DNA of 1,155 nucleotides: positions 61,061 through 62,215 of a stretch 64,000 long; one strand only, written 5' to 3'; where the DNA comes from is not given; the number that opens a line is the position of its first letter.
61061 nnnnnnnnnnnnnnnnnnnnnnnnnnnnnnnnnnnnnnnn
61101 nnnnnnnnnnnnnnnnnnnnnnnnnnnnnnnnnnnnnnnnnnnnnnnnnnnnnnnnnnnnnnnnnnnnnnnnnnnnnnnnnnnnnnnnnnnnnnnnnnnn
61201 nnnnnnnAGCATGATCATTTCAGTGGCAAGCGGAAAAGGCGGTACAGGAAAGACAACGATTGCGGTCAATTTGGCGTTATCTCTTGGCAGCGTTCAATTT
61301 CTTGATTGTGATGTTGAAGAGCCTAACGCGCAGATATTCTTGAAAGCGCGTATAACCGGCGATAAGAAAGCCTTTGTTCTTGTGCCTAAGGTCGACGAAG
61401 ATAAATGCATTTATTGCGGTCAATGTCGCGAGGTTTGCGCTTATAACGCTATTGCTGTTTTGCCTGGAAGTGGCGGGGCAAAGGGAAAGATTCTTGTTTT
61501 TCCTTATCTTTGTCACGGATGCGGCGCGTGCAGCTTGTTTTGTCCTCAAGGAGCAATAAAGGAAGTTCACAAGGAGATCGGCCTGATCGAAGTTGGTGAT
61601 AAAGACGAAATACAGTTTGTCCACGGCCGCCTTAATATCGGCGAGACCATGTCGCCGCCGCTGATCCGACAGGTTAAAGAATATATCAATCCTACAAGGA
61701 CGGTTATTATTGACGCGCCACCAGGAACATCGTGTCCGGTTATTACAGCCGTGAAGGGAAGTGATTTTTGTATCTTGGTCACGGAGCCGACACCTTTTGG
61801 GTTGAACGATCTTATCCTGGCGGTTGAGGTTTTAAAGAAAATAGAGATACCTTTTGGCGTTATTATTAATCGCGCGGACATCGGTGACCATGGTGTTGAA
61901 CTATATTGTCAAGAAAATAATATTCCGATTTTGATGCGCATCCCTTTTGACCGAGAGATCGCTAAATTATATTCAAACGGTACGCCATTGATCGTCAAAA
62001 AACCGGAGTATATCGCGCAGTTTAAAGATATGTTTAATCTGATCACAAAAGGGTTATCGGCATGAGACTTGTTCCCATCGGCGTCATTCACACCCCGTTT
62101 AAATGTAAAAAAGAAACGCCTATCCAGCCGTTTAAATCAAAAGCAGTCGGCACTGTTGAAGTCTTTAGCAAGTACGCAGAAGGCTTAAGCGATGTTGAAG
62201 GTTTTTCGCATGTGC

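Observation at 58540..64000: DUF5320 peptide, two Nitro_FeMo-Co proteins, a peroxiredoxin, a Gly-rich zinc-ribbon peptide, two MinD-type [4Fe-4S] ATPases and two methyltransferases: a conserved but functionally undefined anaerobe gene neighbourhood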

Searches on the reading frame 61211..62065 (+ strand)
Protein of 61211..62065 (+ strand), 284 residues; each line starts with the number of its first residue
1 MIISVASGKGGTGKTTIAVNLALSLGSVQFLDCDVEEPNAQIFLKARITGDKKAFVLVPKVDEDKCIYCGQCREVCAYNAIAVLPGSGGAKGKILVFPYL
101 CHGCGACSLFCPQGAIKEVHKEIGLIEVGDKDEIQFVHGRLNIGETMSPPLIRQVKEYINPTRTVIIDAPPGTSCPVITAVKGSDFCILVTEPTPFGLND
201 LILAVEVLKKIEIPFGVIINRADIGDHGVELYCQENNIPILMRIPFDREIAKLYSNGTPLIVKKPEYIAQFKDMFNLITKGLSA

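Call 5: search_protein_families(library=pfam, proteins=[window:61211-62065:+], max_evalue=0.01)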
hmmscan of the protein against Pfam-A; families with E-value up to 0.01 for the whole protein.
window:61211-62065:+ (284 aa): 19 families
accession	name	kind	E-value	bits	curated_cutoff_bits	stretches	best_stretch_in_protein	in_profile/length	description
PF10609.15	ParA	-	1.9e-17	64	27.1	2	2-46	5-53/246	NUBPL iron-transfer P-loop NTPase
PF01656.29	CbiA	-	8.4e-15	55.3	25.4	1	3-259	1-124/125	CobQ/CobB/MinD/ParA nucleotide binding domain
PF00037.32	Fer4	-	2.1e-13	49.9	21.1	2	59-81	1-23/24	4Fe-4S binding domain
PF12838.12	Fer4_7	-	3.3e-09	37.5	27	2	65-115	1-52/52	4Fe-4S dicluster domain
PF13614.12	AAA_31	-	1.2e-08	35.5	27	1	2-27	3-28/177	AAA domain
PF14697.11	Fer4_21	-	1.7e-08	34.9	35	1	60-116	2-57/59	4Fe-4S dicluster domain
PF12837.12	Fer4_6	-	2.8e-08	33.8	25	2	58-81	1-24/24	4Fe-4S binding domain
PF25160.1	LdpA_Fe-S-bd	-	7.6e-07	29.2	27.6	1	96-120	23-47/49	LdpA Fe-S cluster-binding domain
PF13187.11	Fer4_9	-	7.8e-07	29.5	27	1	65-116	1-52/52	4Fe-4S dicluster domain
PF13484.11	Fer4_16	-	1.3e-06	29.5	30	0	101-121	2-22/66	4Fe-4S double cluster binding domain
PF13237.11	Fer4_10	-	5.5e-06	26.7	25.5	2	60-112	3-53/53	4Fe-4S dicluster domain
PF12797.12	Fer4_2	-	5.5e-06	26.4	24.5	1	59-77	3-21/22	4Fe-4S binding domain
PF13534.11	Fer4_17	-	0.00013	22.9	22.2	0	65-79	45-59/61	4Fe-4S dicluster domain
PF13183.11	Fer4_8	-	0.00017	22.5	27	1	64-114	3-67/68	4Fe-4S dicluster domain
PF17179.9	Fer4_22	-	0.0028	18.9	27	0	52-78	67-93/95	4Fe-4S dicluster domain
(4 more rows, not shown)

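Call 6: search_protein_families(library=ncbifam, proteins=[window:61211-62065:+], max_evalue=0.01)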
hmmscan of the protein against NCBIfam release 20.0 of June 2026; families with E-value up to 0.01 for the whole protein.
window:61211-62065:+ (284 aa): 81 families (the best 25 are shown)
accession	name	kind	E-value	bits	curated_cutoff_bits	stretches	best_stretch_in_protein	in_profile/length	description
TIGR01969.1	minD_arch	subfamily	9.5e-21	74.1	201.75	2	155-268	102-218/251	cell division ATPase MinD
NF041136.1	MrpORP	equivalog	2.1e-13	50.3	450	2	3-44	8-53/365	iron-sulfur cluster carrier protein MrpORP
NF041546.1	ParA_partition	equivalog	4.5e-13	49.2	180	2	2-33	1-36/203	ParA family partition ATPase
NF040770.1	hetero_SS_HdrA2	exception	1.4e-10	40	1100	1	51-120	564-627/777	CoB-CoM heterodisulfide reductase HdrA2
NF042909.1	FMH_DH_FwdF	exception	2.1e-09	37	375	1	33-142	107-221/336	tungsten-dependent formylmethanofuran dehydrogenase subunit FwdF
NF008669.0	PRK11670.1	equivalog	4.5e-09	35.7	348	1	2-41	109-152/369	iron-sulfur cluster carrier protein ApbC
NF040864.1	HgcB_ferredoxin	equivalog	4.6e-09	36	99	2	60-124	10-68/93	mercury methylation ferredoxin HgcB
TIGR01968.1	minD_bact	equivalog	1.7e-08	34.1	212.9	1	2-28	3-29/261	septum site-determining protein MinD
TIGR02512.1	FeFe_hydrog_A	subfamily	1.9e-08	33.6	405.95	1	54-82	40-68/375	[FeFe] hydrogenase, group A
TIGR02179.1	PorD_KorD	subfamily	3.2e-08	33.6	60.05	1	56-121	17-77/78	2-oxoacid:acceptor oxidoreductase, delta subunit, pyruvate/2-ketoisovalerate family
NF038196.1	ferrodoxin_EFR1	subfamily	7.5e-08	32.7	75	1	61-118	182-231/242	EFR1 family ferrodoxin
NF007202.0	PRK09623.1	equivalog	7.8e-08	32.6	166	1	41-122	27-104/105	3-methyl-2-oxobutanoate dehydrogenase subunit delta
TIGR01971.1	NuoI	subfamily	2.7e-07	30.2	113.05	1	35-120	16-102/121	NADH-quinone oxidoreductase, chain I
NF041891.1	hdrA_Methbact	equivalog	5.3e-07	28.2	1300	1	57-117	565-619/762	ferredoxin:CoB-CoM heterodisulfide reductase subunit HdrA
NF043039.1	HgcAB_like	equivalog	6.1e-07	29.3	285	1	22-116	259-349/350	HgcAB-like fusion protein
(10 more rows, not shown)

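Call 15: find_homologous_proteins(query=window:61211-62065:+, max_evalue=1e-10)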
Query window:61211-62065:+ (284 aa): 8000 proteins with E <= 1e-10 among 8000 candidates; the best 120 are listed.
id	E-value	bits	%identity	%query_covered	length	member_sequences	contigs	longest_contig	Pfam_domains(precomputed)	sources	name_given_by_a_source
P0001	5.1e-188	641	100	100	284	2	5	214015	PF14697.12,PF10609.16,PF12837.13,PF13484.12,PF12838.13,PF01656.30,PF12797.13,PF13614.13,PF00037.33,PF25160.2,PF13237.12,PF13187.12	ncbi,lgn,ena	-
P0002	2.8e-166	570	87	100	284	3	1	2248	PF14697.12,PF10609.16,PF01656.30,PF13614.13,PF12837.13,PF00037.33,PF13484.12,PF12838.13,PF25160.2,PF13237.12,PF13187.12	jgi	-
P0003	2.4e-164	564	86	100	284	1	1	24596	PF14697.12,PF10609.16,PF01656.30,PF13614.13,PF12837.13,PF00037.33,PF13484.12,PF12838.13,PF25160.2,PF13187.12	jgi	jgi:MinD superfamily P-loop ATPase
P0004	3.3e-161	553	85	100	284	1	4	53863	PF14697.12,PF10609.16,PF01656.30,PF13614.13,PF12837.13,PF00037.33,PF13484.12,PF12838.13,PF13237.12,PF13187.12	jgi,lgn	-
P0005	6.3e-148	510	78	100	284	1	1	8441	PF14697.12,PF10609.16,PF01656.30,PF13614.13,PF12837.13,PF00037.33,PF13484.12,PF12838.13,PF25160.2,PF13237.12,PF13187.12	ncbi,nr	ncbi:MAG: ATP-binding protein [Candidatus Omnitrophica bacterium]|nr:ATP-binding protein [Candidatus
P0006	1.8e-147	508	79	100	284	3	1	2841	PF14697.12,PF10609.16,PF01656.30,PF13614.13,PF12837.13,PF00037.33,PF12838.13,PF13237.12,PF13187.12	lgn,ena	-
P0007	1.0e-143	496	76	99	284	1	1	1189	PF14697.12,PF10609.16,PF01656.30,PF13614.13,PF12837.13,PF00037.33,PF12838.13,PF13187.12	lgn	-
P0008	6.3e-143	493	75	99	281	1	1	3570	PF14697.12,PF10609.16,PF01656.30,PF13614.13,PF12837.13,PF00037.33,PF12838.13,PF25160.2,PF13237.12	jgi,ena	-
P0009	1.0e-142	493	77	98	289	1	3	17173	PF14697.12,PF10609.16,PF01656.30,PF13614.13,PF12837.13,PF00037.33,PF13484.12,PF12838.13,PF25160.2,PF13237.12,PF13187.12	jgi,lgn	-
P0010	1.3e-141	489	75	100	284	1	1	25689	PF14697.12,PF10609.16,PF01656.30,PF13614.13,PF12837.13,PF00037.33,PF13484.12,PF12838.13,PF25160.2,PF13237.12,PF13187.12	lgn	-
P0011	2.3e-141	488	77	97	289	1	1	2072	PF14697.12,PF10609.16,PF01656.30,PF13614.13,PF12837.13,PF00037.33,PF13484.12,PF12838.13,PF25160.2,PF13237.12,PF13187.12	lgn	-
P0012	3.4e-141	488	75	99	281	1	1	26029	PF14697.12,PF10609.16,PF01656.30,PF13614.13,PF12837.13,PF00037.33,PF12838.13,PF25160.2,PF13237.12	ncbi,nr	ncbi:MAG: ATP-binding protein [Patescibacteria group bacterium]|nr:ATP-binding protein [Patescibacte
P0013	6.3e-141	487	74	98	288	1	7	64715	PF14697.12,PF10609.16,PF01656.30,PF13614.13,PF12837.13,PF00037.33,PF13484.12,PF12838.13,PF25160.2,PF13237.12,PF13187.12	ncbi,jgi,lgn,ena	ncbi:MAG: ATP-binding protein [Candidatus Omnitrophota bacterium]|jgi:MinD superfamily P-loop ATPase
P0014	5.7e-140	484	72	100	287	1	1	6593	PF14697.12,PF10609.16,PF01656.30,PF13614.13,PF12837.13,PF00037.33,PF13484.12,PF12838.13,PF25160.2,PF13237.12,PF13187.12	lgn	-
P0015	6.2e-140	484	74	100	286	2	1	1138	PF14697.12,PF10609.16,PF01656.30,PF13614.13,PF12837.13,PF00037.33,PF13484.12,PF12838.13,PF13187.12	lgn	-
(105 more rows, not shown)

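Call 16: find_encoding_contigs(protein=P0001, flank=10000, max_places=3)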
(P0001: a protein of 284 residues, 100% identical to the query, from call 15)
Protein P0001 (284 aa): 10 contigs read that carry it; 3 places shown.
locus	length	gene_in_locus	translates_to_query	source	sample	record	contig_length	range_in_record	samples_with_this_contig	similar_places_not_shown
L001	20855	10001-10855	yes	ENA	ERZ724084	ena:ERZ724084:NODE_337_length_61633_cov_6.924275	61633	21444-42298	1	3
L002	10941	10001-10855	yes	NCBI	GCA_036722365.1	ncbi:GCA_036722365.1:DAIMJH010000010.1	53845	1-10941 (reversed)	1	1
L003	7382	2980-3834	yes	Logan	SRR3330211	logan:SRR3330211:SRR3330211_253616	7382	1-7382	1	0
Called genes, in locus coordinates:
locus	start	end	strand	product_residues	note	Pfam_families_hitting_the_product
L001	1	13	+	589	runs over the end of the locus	PF17297:PEPCK_N, PF00821:PEPCK_GTP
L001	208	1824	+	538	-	PF00005:ABC_tran, PF02463:SMC_N (faint), PF13304:AAA_21 (faint), PF12848:ABC_tran_Xtn, PF00005:ABC_tran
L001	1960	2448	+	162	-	-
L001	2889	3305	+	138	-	PF01475:FUR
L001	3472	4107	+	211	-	-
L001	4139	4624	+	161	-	-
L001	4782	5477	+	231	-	PF02683:DsbD_TM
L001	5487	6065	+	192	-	PF00515:TPR_1 (faint), PF07719:TPR_2 (faint), PF13181:TPR_8 (faint), PF13176:TPR_7 (faint), PF14559:TPR_19 (weak), PF13428:TPR_14 (weak), PF13432:TPR_16, PF13414:TPR_11 (weak), +1 more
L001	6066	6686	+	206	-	-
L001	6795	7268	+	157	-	PF01475:FUR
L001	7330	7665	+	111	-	PF17253:DUF5320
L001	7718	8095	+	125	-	PF02579:Nitro_FeMo-Co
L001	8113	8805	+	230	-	PF00578:AhpC-TSA, PF08534:Redoxin, PF10417:1-cysPrx_C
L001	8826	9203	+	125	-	PF02579:Nitro_FeMo-Co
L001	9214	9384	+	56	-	-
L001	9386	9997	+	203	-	PF13489:Methyltransf_23, PF01209:Ubie_methyltran (weak), PF08241:Methyltransf_11, PF08242:Methyltransf_12, PF13649:Methyltransf_25, PF13847:Methyltransf_31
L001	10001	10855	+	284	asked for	PF01656:CbiA, PF10609:ParA (weak), PF13614:AAA_31 (faint), PF00037:Fer4 (weak), PF14697:Fer4_21, PF12838:Fer4_7 (weak), PF00037:Fer4 (weak), PF10609:ParA (weak), +6 more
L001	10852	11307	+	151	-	PF01980:TrmO_N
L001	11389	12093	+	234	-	PF01925:TauE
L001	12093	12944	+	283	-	PF00142:Fer4_NifH (faint), PF01656:CbiA, PF13614:AAA_31 (faint), PF12838:Fer4_7 (faint), PF12837:Fer4_6 (faint), PF14697:Fer4_21, PF00037:Fer4 (weak), PF10609:ParA, +1 more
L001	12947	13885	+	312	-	PF09872:DUF2099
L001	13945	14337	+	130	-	PF01592:NifU_N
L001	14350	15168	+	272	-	PF01656:CbiA, PF02374:ArsA_ATPase, PF09140:MipZ, PF10609:ParA, PF13614:AAA_31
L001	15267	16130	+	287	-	PF01937:ARMT1-like_dom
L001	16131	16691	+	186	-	PF02463:SMC_N (weak), PF13476:AAA_23, PF13175:AAA_15 (faint), PF13304:AAA_21 (weak)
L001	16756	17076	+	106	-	PF02635:DsrE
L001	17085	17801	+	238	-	PF00753:Lactamase_B, PF12706:Lactamase_B_2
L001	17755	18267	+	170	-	PF01475:FUR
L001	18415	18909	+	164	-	PF01242:PTPS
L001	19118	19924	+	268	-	PF02535:Zip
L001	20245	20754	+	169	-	PF00210:Ferritin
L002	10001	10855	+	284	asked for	PF01656:CbiA, PF10609:ParA (weak), PF13614:AAA_31 (faint), PF00037:Fer4 (weak), PF14697:Fer4_21, PF12838:Fer4_7 (weak), PF00037:Fer4 (weak), PF10609:ParA (weak), +6 more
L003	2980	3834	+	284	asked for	PF01656:CbiA, PF10609:ParA (weak), PF13614:AAA_31 (faint), PF00037:Fer4 (weak), PF14697:Fer4_21, PF12838:Fer4_7 (weak), PF00037:Fer4 (weak), PF10609:ParA (weak), +6 more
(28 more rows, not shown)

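Call 25: find_related_loci(query=A1, collection=genome_contigs, flank=10000)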
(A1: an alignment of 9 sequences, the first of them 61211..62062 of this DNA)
Query A1 (284 aa) in genome_contigs; peptide patterns used: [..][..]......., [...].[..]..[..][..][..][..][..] (x = any residue, [..] = any of these).
600 stretches matched a pattern (row limit reached: there are more); 528 encode a relative of the query (tblastn E <= 1e-3); the best 80 are kept; 80 distinct loci.
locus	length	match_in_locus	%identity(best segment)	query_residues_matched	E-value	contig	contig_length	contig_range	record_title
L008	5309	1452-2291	69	1-280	2e-133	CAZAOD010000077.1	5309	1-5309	MAG TPA_asm: uncultured Planctomycetales bacterium isolate binchicken_co173_225 genome assembly, contig: NODE_50690_leng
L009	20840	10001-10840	69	1-280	2e-128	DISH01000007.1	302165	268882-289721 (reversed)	MAG TPA_asm: Candidatus Omnitrophica bacterium UBA6215 UBA6215_contig_1665, whole genome shotgun sequence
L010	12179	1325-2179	65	1-281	5e-127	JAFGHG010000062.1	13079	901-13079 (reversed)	MAG: Candidatus Omnitrophota bacterium isolate Zod_Metabat.1444 k87_4339339, whole genome shotgun sequence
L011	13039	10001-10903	63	1-278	3e-121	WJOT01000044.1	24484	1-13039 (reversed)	MAG: Clostridia bacterium isolate 1244-F3-H4-B3 F3H4_C72, whole genome shotgun sequence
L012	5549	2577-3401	64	1-280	4e-120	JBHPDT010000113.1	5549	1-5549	Candidatus Omnitrophota bacterium isolate SAG AM-311-C11 NODE_113_length_5549_cov_24.916090, whole genome shotgun sequen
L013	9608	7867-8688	64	1-275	7e-117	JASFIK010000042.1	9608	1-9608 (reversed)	MAG: Candidatus Omnitrophota bacterium isolate D0608S12metaG_Bin_274 D0608S12metaG_FD_scaffold_883_c1, whole genome shot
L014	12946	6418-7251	63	1-283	9e-116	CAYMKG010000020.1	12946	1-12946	MAG TPA_asm: uncultured Planctomycetales bacterium isolate binchicken_co184_351 genome assembly, contig: NODE_9059_lengt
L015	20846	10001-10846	62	1-282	4e-118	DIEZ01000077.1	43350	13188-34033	MAG TPA_asm: Syntrophaceae bacterium UBA5761 UBA5761_contig_21271, whole genome shotgun sequence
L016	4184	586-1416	61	1-280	9e-116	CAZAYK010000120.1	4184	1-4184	MAG TPA_asm: uncultured Dehalococcoidaceae bacterium isolate binchicken_co19_651 genome assembly, contig: NODE_38301_len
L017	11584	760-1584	60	1-280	2e-113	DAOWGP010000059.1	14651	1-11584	MAG TPA_asm: Candidatus Omnitrophota bacterium isolate CSMAG_1994 CSMAG_1994_k141_5466204_length_14651_cov_56.9041, whol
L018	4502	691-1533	62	1-284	7e-114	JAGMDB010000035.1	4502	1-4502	MAG: Dehalococcoidia bacterium isolate RS_17_36 ZL495.bin.36.fa_35, whole genome shotgun sequence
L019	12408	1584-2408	59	1-278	2e-109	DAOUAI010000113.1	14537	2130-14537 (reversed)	MAG TPA_asm: Dehalococcoidia bacterium isolate H62_637 k111_179303, whole genome shotgun sequence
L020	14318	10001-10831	59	1-280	5e-108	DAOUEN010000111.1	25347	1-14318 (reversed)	MAG TPA_asm: Dehalococcoidia bacterium isolate N6_289 k139_799240, whole genome shotgun sequence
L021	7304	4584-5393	60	1-276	8e-108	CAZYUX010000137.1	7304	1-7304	MAG TPA_asm: uncultured Puniceicoccaceae bacterium isolate binchicken_co17_224 genome assembly, contig: NODE_19983_lengt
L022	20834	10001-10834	60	1-280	2e-106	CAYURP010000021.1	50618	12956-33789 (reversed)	MAG TPA_asm: uncultured Ignavibacteria bacterium isolate binchicken_co89_584 genome assembly, contig: NODE_815_length_50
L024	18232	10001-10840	56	1-279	5e-106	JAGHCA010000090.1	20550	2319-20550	MAG: Dehalococcoidia bacterium isolate AUK270 PB_MBMC_224_c_000000000053, whole genome shotgun sequence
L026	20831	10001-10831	58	1-280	2e-105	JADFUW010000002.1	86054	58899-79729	MAG: Chloroflexota bacterium isolate C2.bin.4 k83_18047, whole genome shotgun sequence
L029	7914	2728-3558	59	1-280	1e-104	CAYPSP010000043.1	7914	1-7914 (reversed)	MAG TPA_asm: uncultured Dehalococcoidales bacterium isolate SRP191223_co2_113 genome assembly, contig: NODE_9024_length_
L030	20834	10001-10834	57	1-282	1e-104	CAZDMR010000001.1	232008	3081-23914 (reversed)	MAG TPA_asm: uncultured Acidobacteriota bacterium isolate binchicken_co116_446 genome assembly, contig: NODE_5_length_23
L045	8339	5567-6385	56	1-278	8e-101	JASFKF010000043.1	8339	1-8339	MAG: Syntrophobacterales bacterium isolate D0608U48metaG_Bin_309 D0608U48metaG_FD_scaffold_271_c1, whole genome shotgun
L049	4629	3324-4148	57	1-278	2e-100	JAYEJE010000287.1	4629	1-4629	MAG: Methanobacteriota archaeon isolate MAG172 MAG172_287, whole genome shotgun sequence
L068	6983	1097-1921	53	1-280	2e-96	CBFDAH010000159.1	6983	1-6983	MAG TPA_asm: uncultured Syntrophobacterales bacterium isolate SRR26215690_maxbin2_23 genome assembly, contig: ERZ2507347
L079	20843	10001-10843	53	1-282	4e-95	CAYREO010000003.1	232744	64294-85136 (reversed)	MAG TPA_asm: uncultured Eubacteriales bacterium isolate binchicken_co7_212 genome assembly, contig: NODE_41_length_23274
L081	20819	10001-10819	54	1-278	6e-95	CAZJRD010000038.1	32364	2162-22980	MAG TPA_asm: uncultured Desulfobacteraceae bacterium isolate binchicken_co81_476 genome assembly, contig: NODE_1592_leng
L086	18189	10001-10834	50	1-284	2e-94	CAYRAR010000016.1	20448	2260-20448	MAG TPA_asm: uncultured Thermodesulfobacteriota bacterium isolate SRP338002_co1_158 genome assembly, contig: NODE_2441_l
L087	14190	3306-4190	49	1-283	2e-94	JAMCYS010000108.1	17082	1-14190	MAG: Chloroflexota bacterium isolate FK_Sedi_B_Bin.34 NODE_12290_length_17082_cov_8.80053, whole genome shotgun sequence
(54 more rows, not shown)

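Call 47: search_protein_families(library=pfam, proteins=[L001:12947-13882:+, L001:6066-6683:+], max_evalue=0.01)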
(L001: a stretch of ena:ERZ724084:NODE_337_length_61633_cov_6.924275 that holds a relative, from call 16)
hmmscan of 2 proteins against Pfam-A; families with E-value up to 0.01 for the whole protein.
L001:12947-13882:+ (312 aa): 2 families
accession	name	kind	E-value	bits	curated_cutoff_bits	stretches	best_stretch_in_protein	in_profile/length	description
PF09872.14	DUF2099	-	5.3e-79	265.5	25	1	17-271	9-254/257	Uncharacterized protein conserved in archaea (DUF2099)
PF04422.18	FrhB_FdhB_N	-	0.0039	17.7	22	0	94-140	22-74/78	Coenzyme F420 hydrogenase/dehydrogenase, beta subunit N-term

L001:6066-6683:+ (206 aa): 1 family
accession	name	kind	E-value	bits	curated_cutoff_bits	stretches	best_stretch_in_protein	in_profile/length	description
PF11736.14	DUF3299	-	0.0045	17.5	22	0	139-176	84-120/139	Protein of unknown function (DUF3299)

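Call 51: search_solved_structures(query=window:61211-62062:+, max_evalue=0.001, show_alignments=0)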
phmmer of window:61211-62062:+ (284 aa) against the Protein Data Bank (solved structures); distinct sequences matched with E-value up to 0.001: 30.
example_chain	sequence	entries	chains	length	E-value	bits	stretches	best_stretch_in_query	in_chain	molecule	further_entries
9sw6_H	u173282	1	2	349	1.1e-15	61.1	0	60-83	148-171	Tungsten formylmethanofuran dehydrogenase, subunit F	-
5t5i_F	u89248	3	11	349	6e-15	58.6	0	61-115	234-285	Tungsten formylmethanofuran dehydrogenase subunit fwdF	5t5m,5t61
9sw6_G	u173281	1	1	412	2.4e-12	50.1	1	62-120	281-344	Polyferredoxin protein MvhB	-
9sfi_T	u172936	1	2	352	6.5e-12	48.7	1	60-116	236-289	4Fe-4S ferredoxin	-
1ion_A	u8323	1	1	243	1.7e-11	47.3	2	162-267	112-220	PROBABLE CELL DIVISION INHIBITOR MIND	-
1g3q_A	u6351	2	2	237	2.6e-11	46.7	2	150-267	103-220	CELL DIVISION INHIBITOR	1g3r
1hyq_A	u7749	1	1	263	2.7e-10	43.4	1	3-70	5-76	CELL DIVISION INHIBITOR (MIND-1)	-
8zkc_A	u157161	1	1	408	6.9e-09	38.8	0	2-45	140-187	Iron-sulfur cluster carrier protein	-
7bkb_K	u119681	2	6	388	8.5e-09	38.4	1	58-130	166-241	Formylmethanofuran dehydrogenase, subunit F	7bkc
5odc_A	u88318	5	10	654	4.3e-08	36.2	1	50-121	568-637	Heterodisulfide reductase, subunit A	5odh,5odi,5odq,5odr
4rz2_A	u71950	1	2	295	4.4e-08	36.1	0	165-266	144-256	Site-determining protein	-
4rz3_A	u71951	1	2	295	2e-07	33.9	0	165-266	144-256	Site-determining protein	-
9sfi_O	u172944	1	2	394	2.4e-07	33.7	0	62-117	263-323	Ferredoxin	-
7np8_A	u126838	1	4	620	4.2e-06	29.6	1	54-139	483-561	Coenzyme F420-dependent sulfite reductase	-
7bkb_A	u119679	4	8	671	2.3e-05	27.2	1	63-120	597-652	CoB--CoM heterodisulfide reductase iron-sulfur subunit A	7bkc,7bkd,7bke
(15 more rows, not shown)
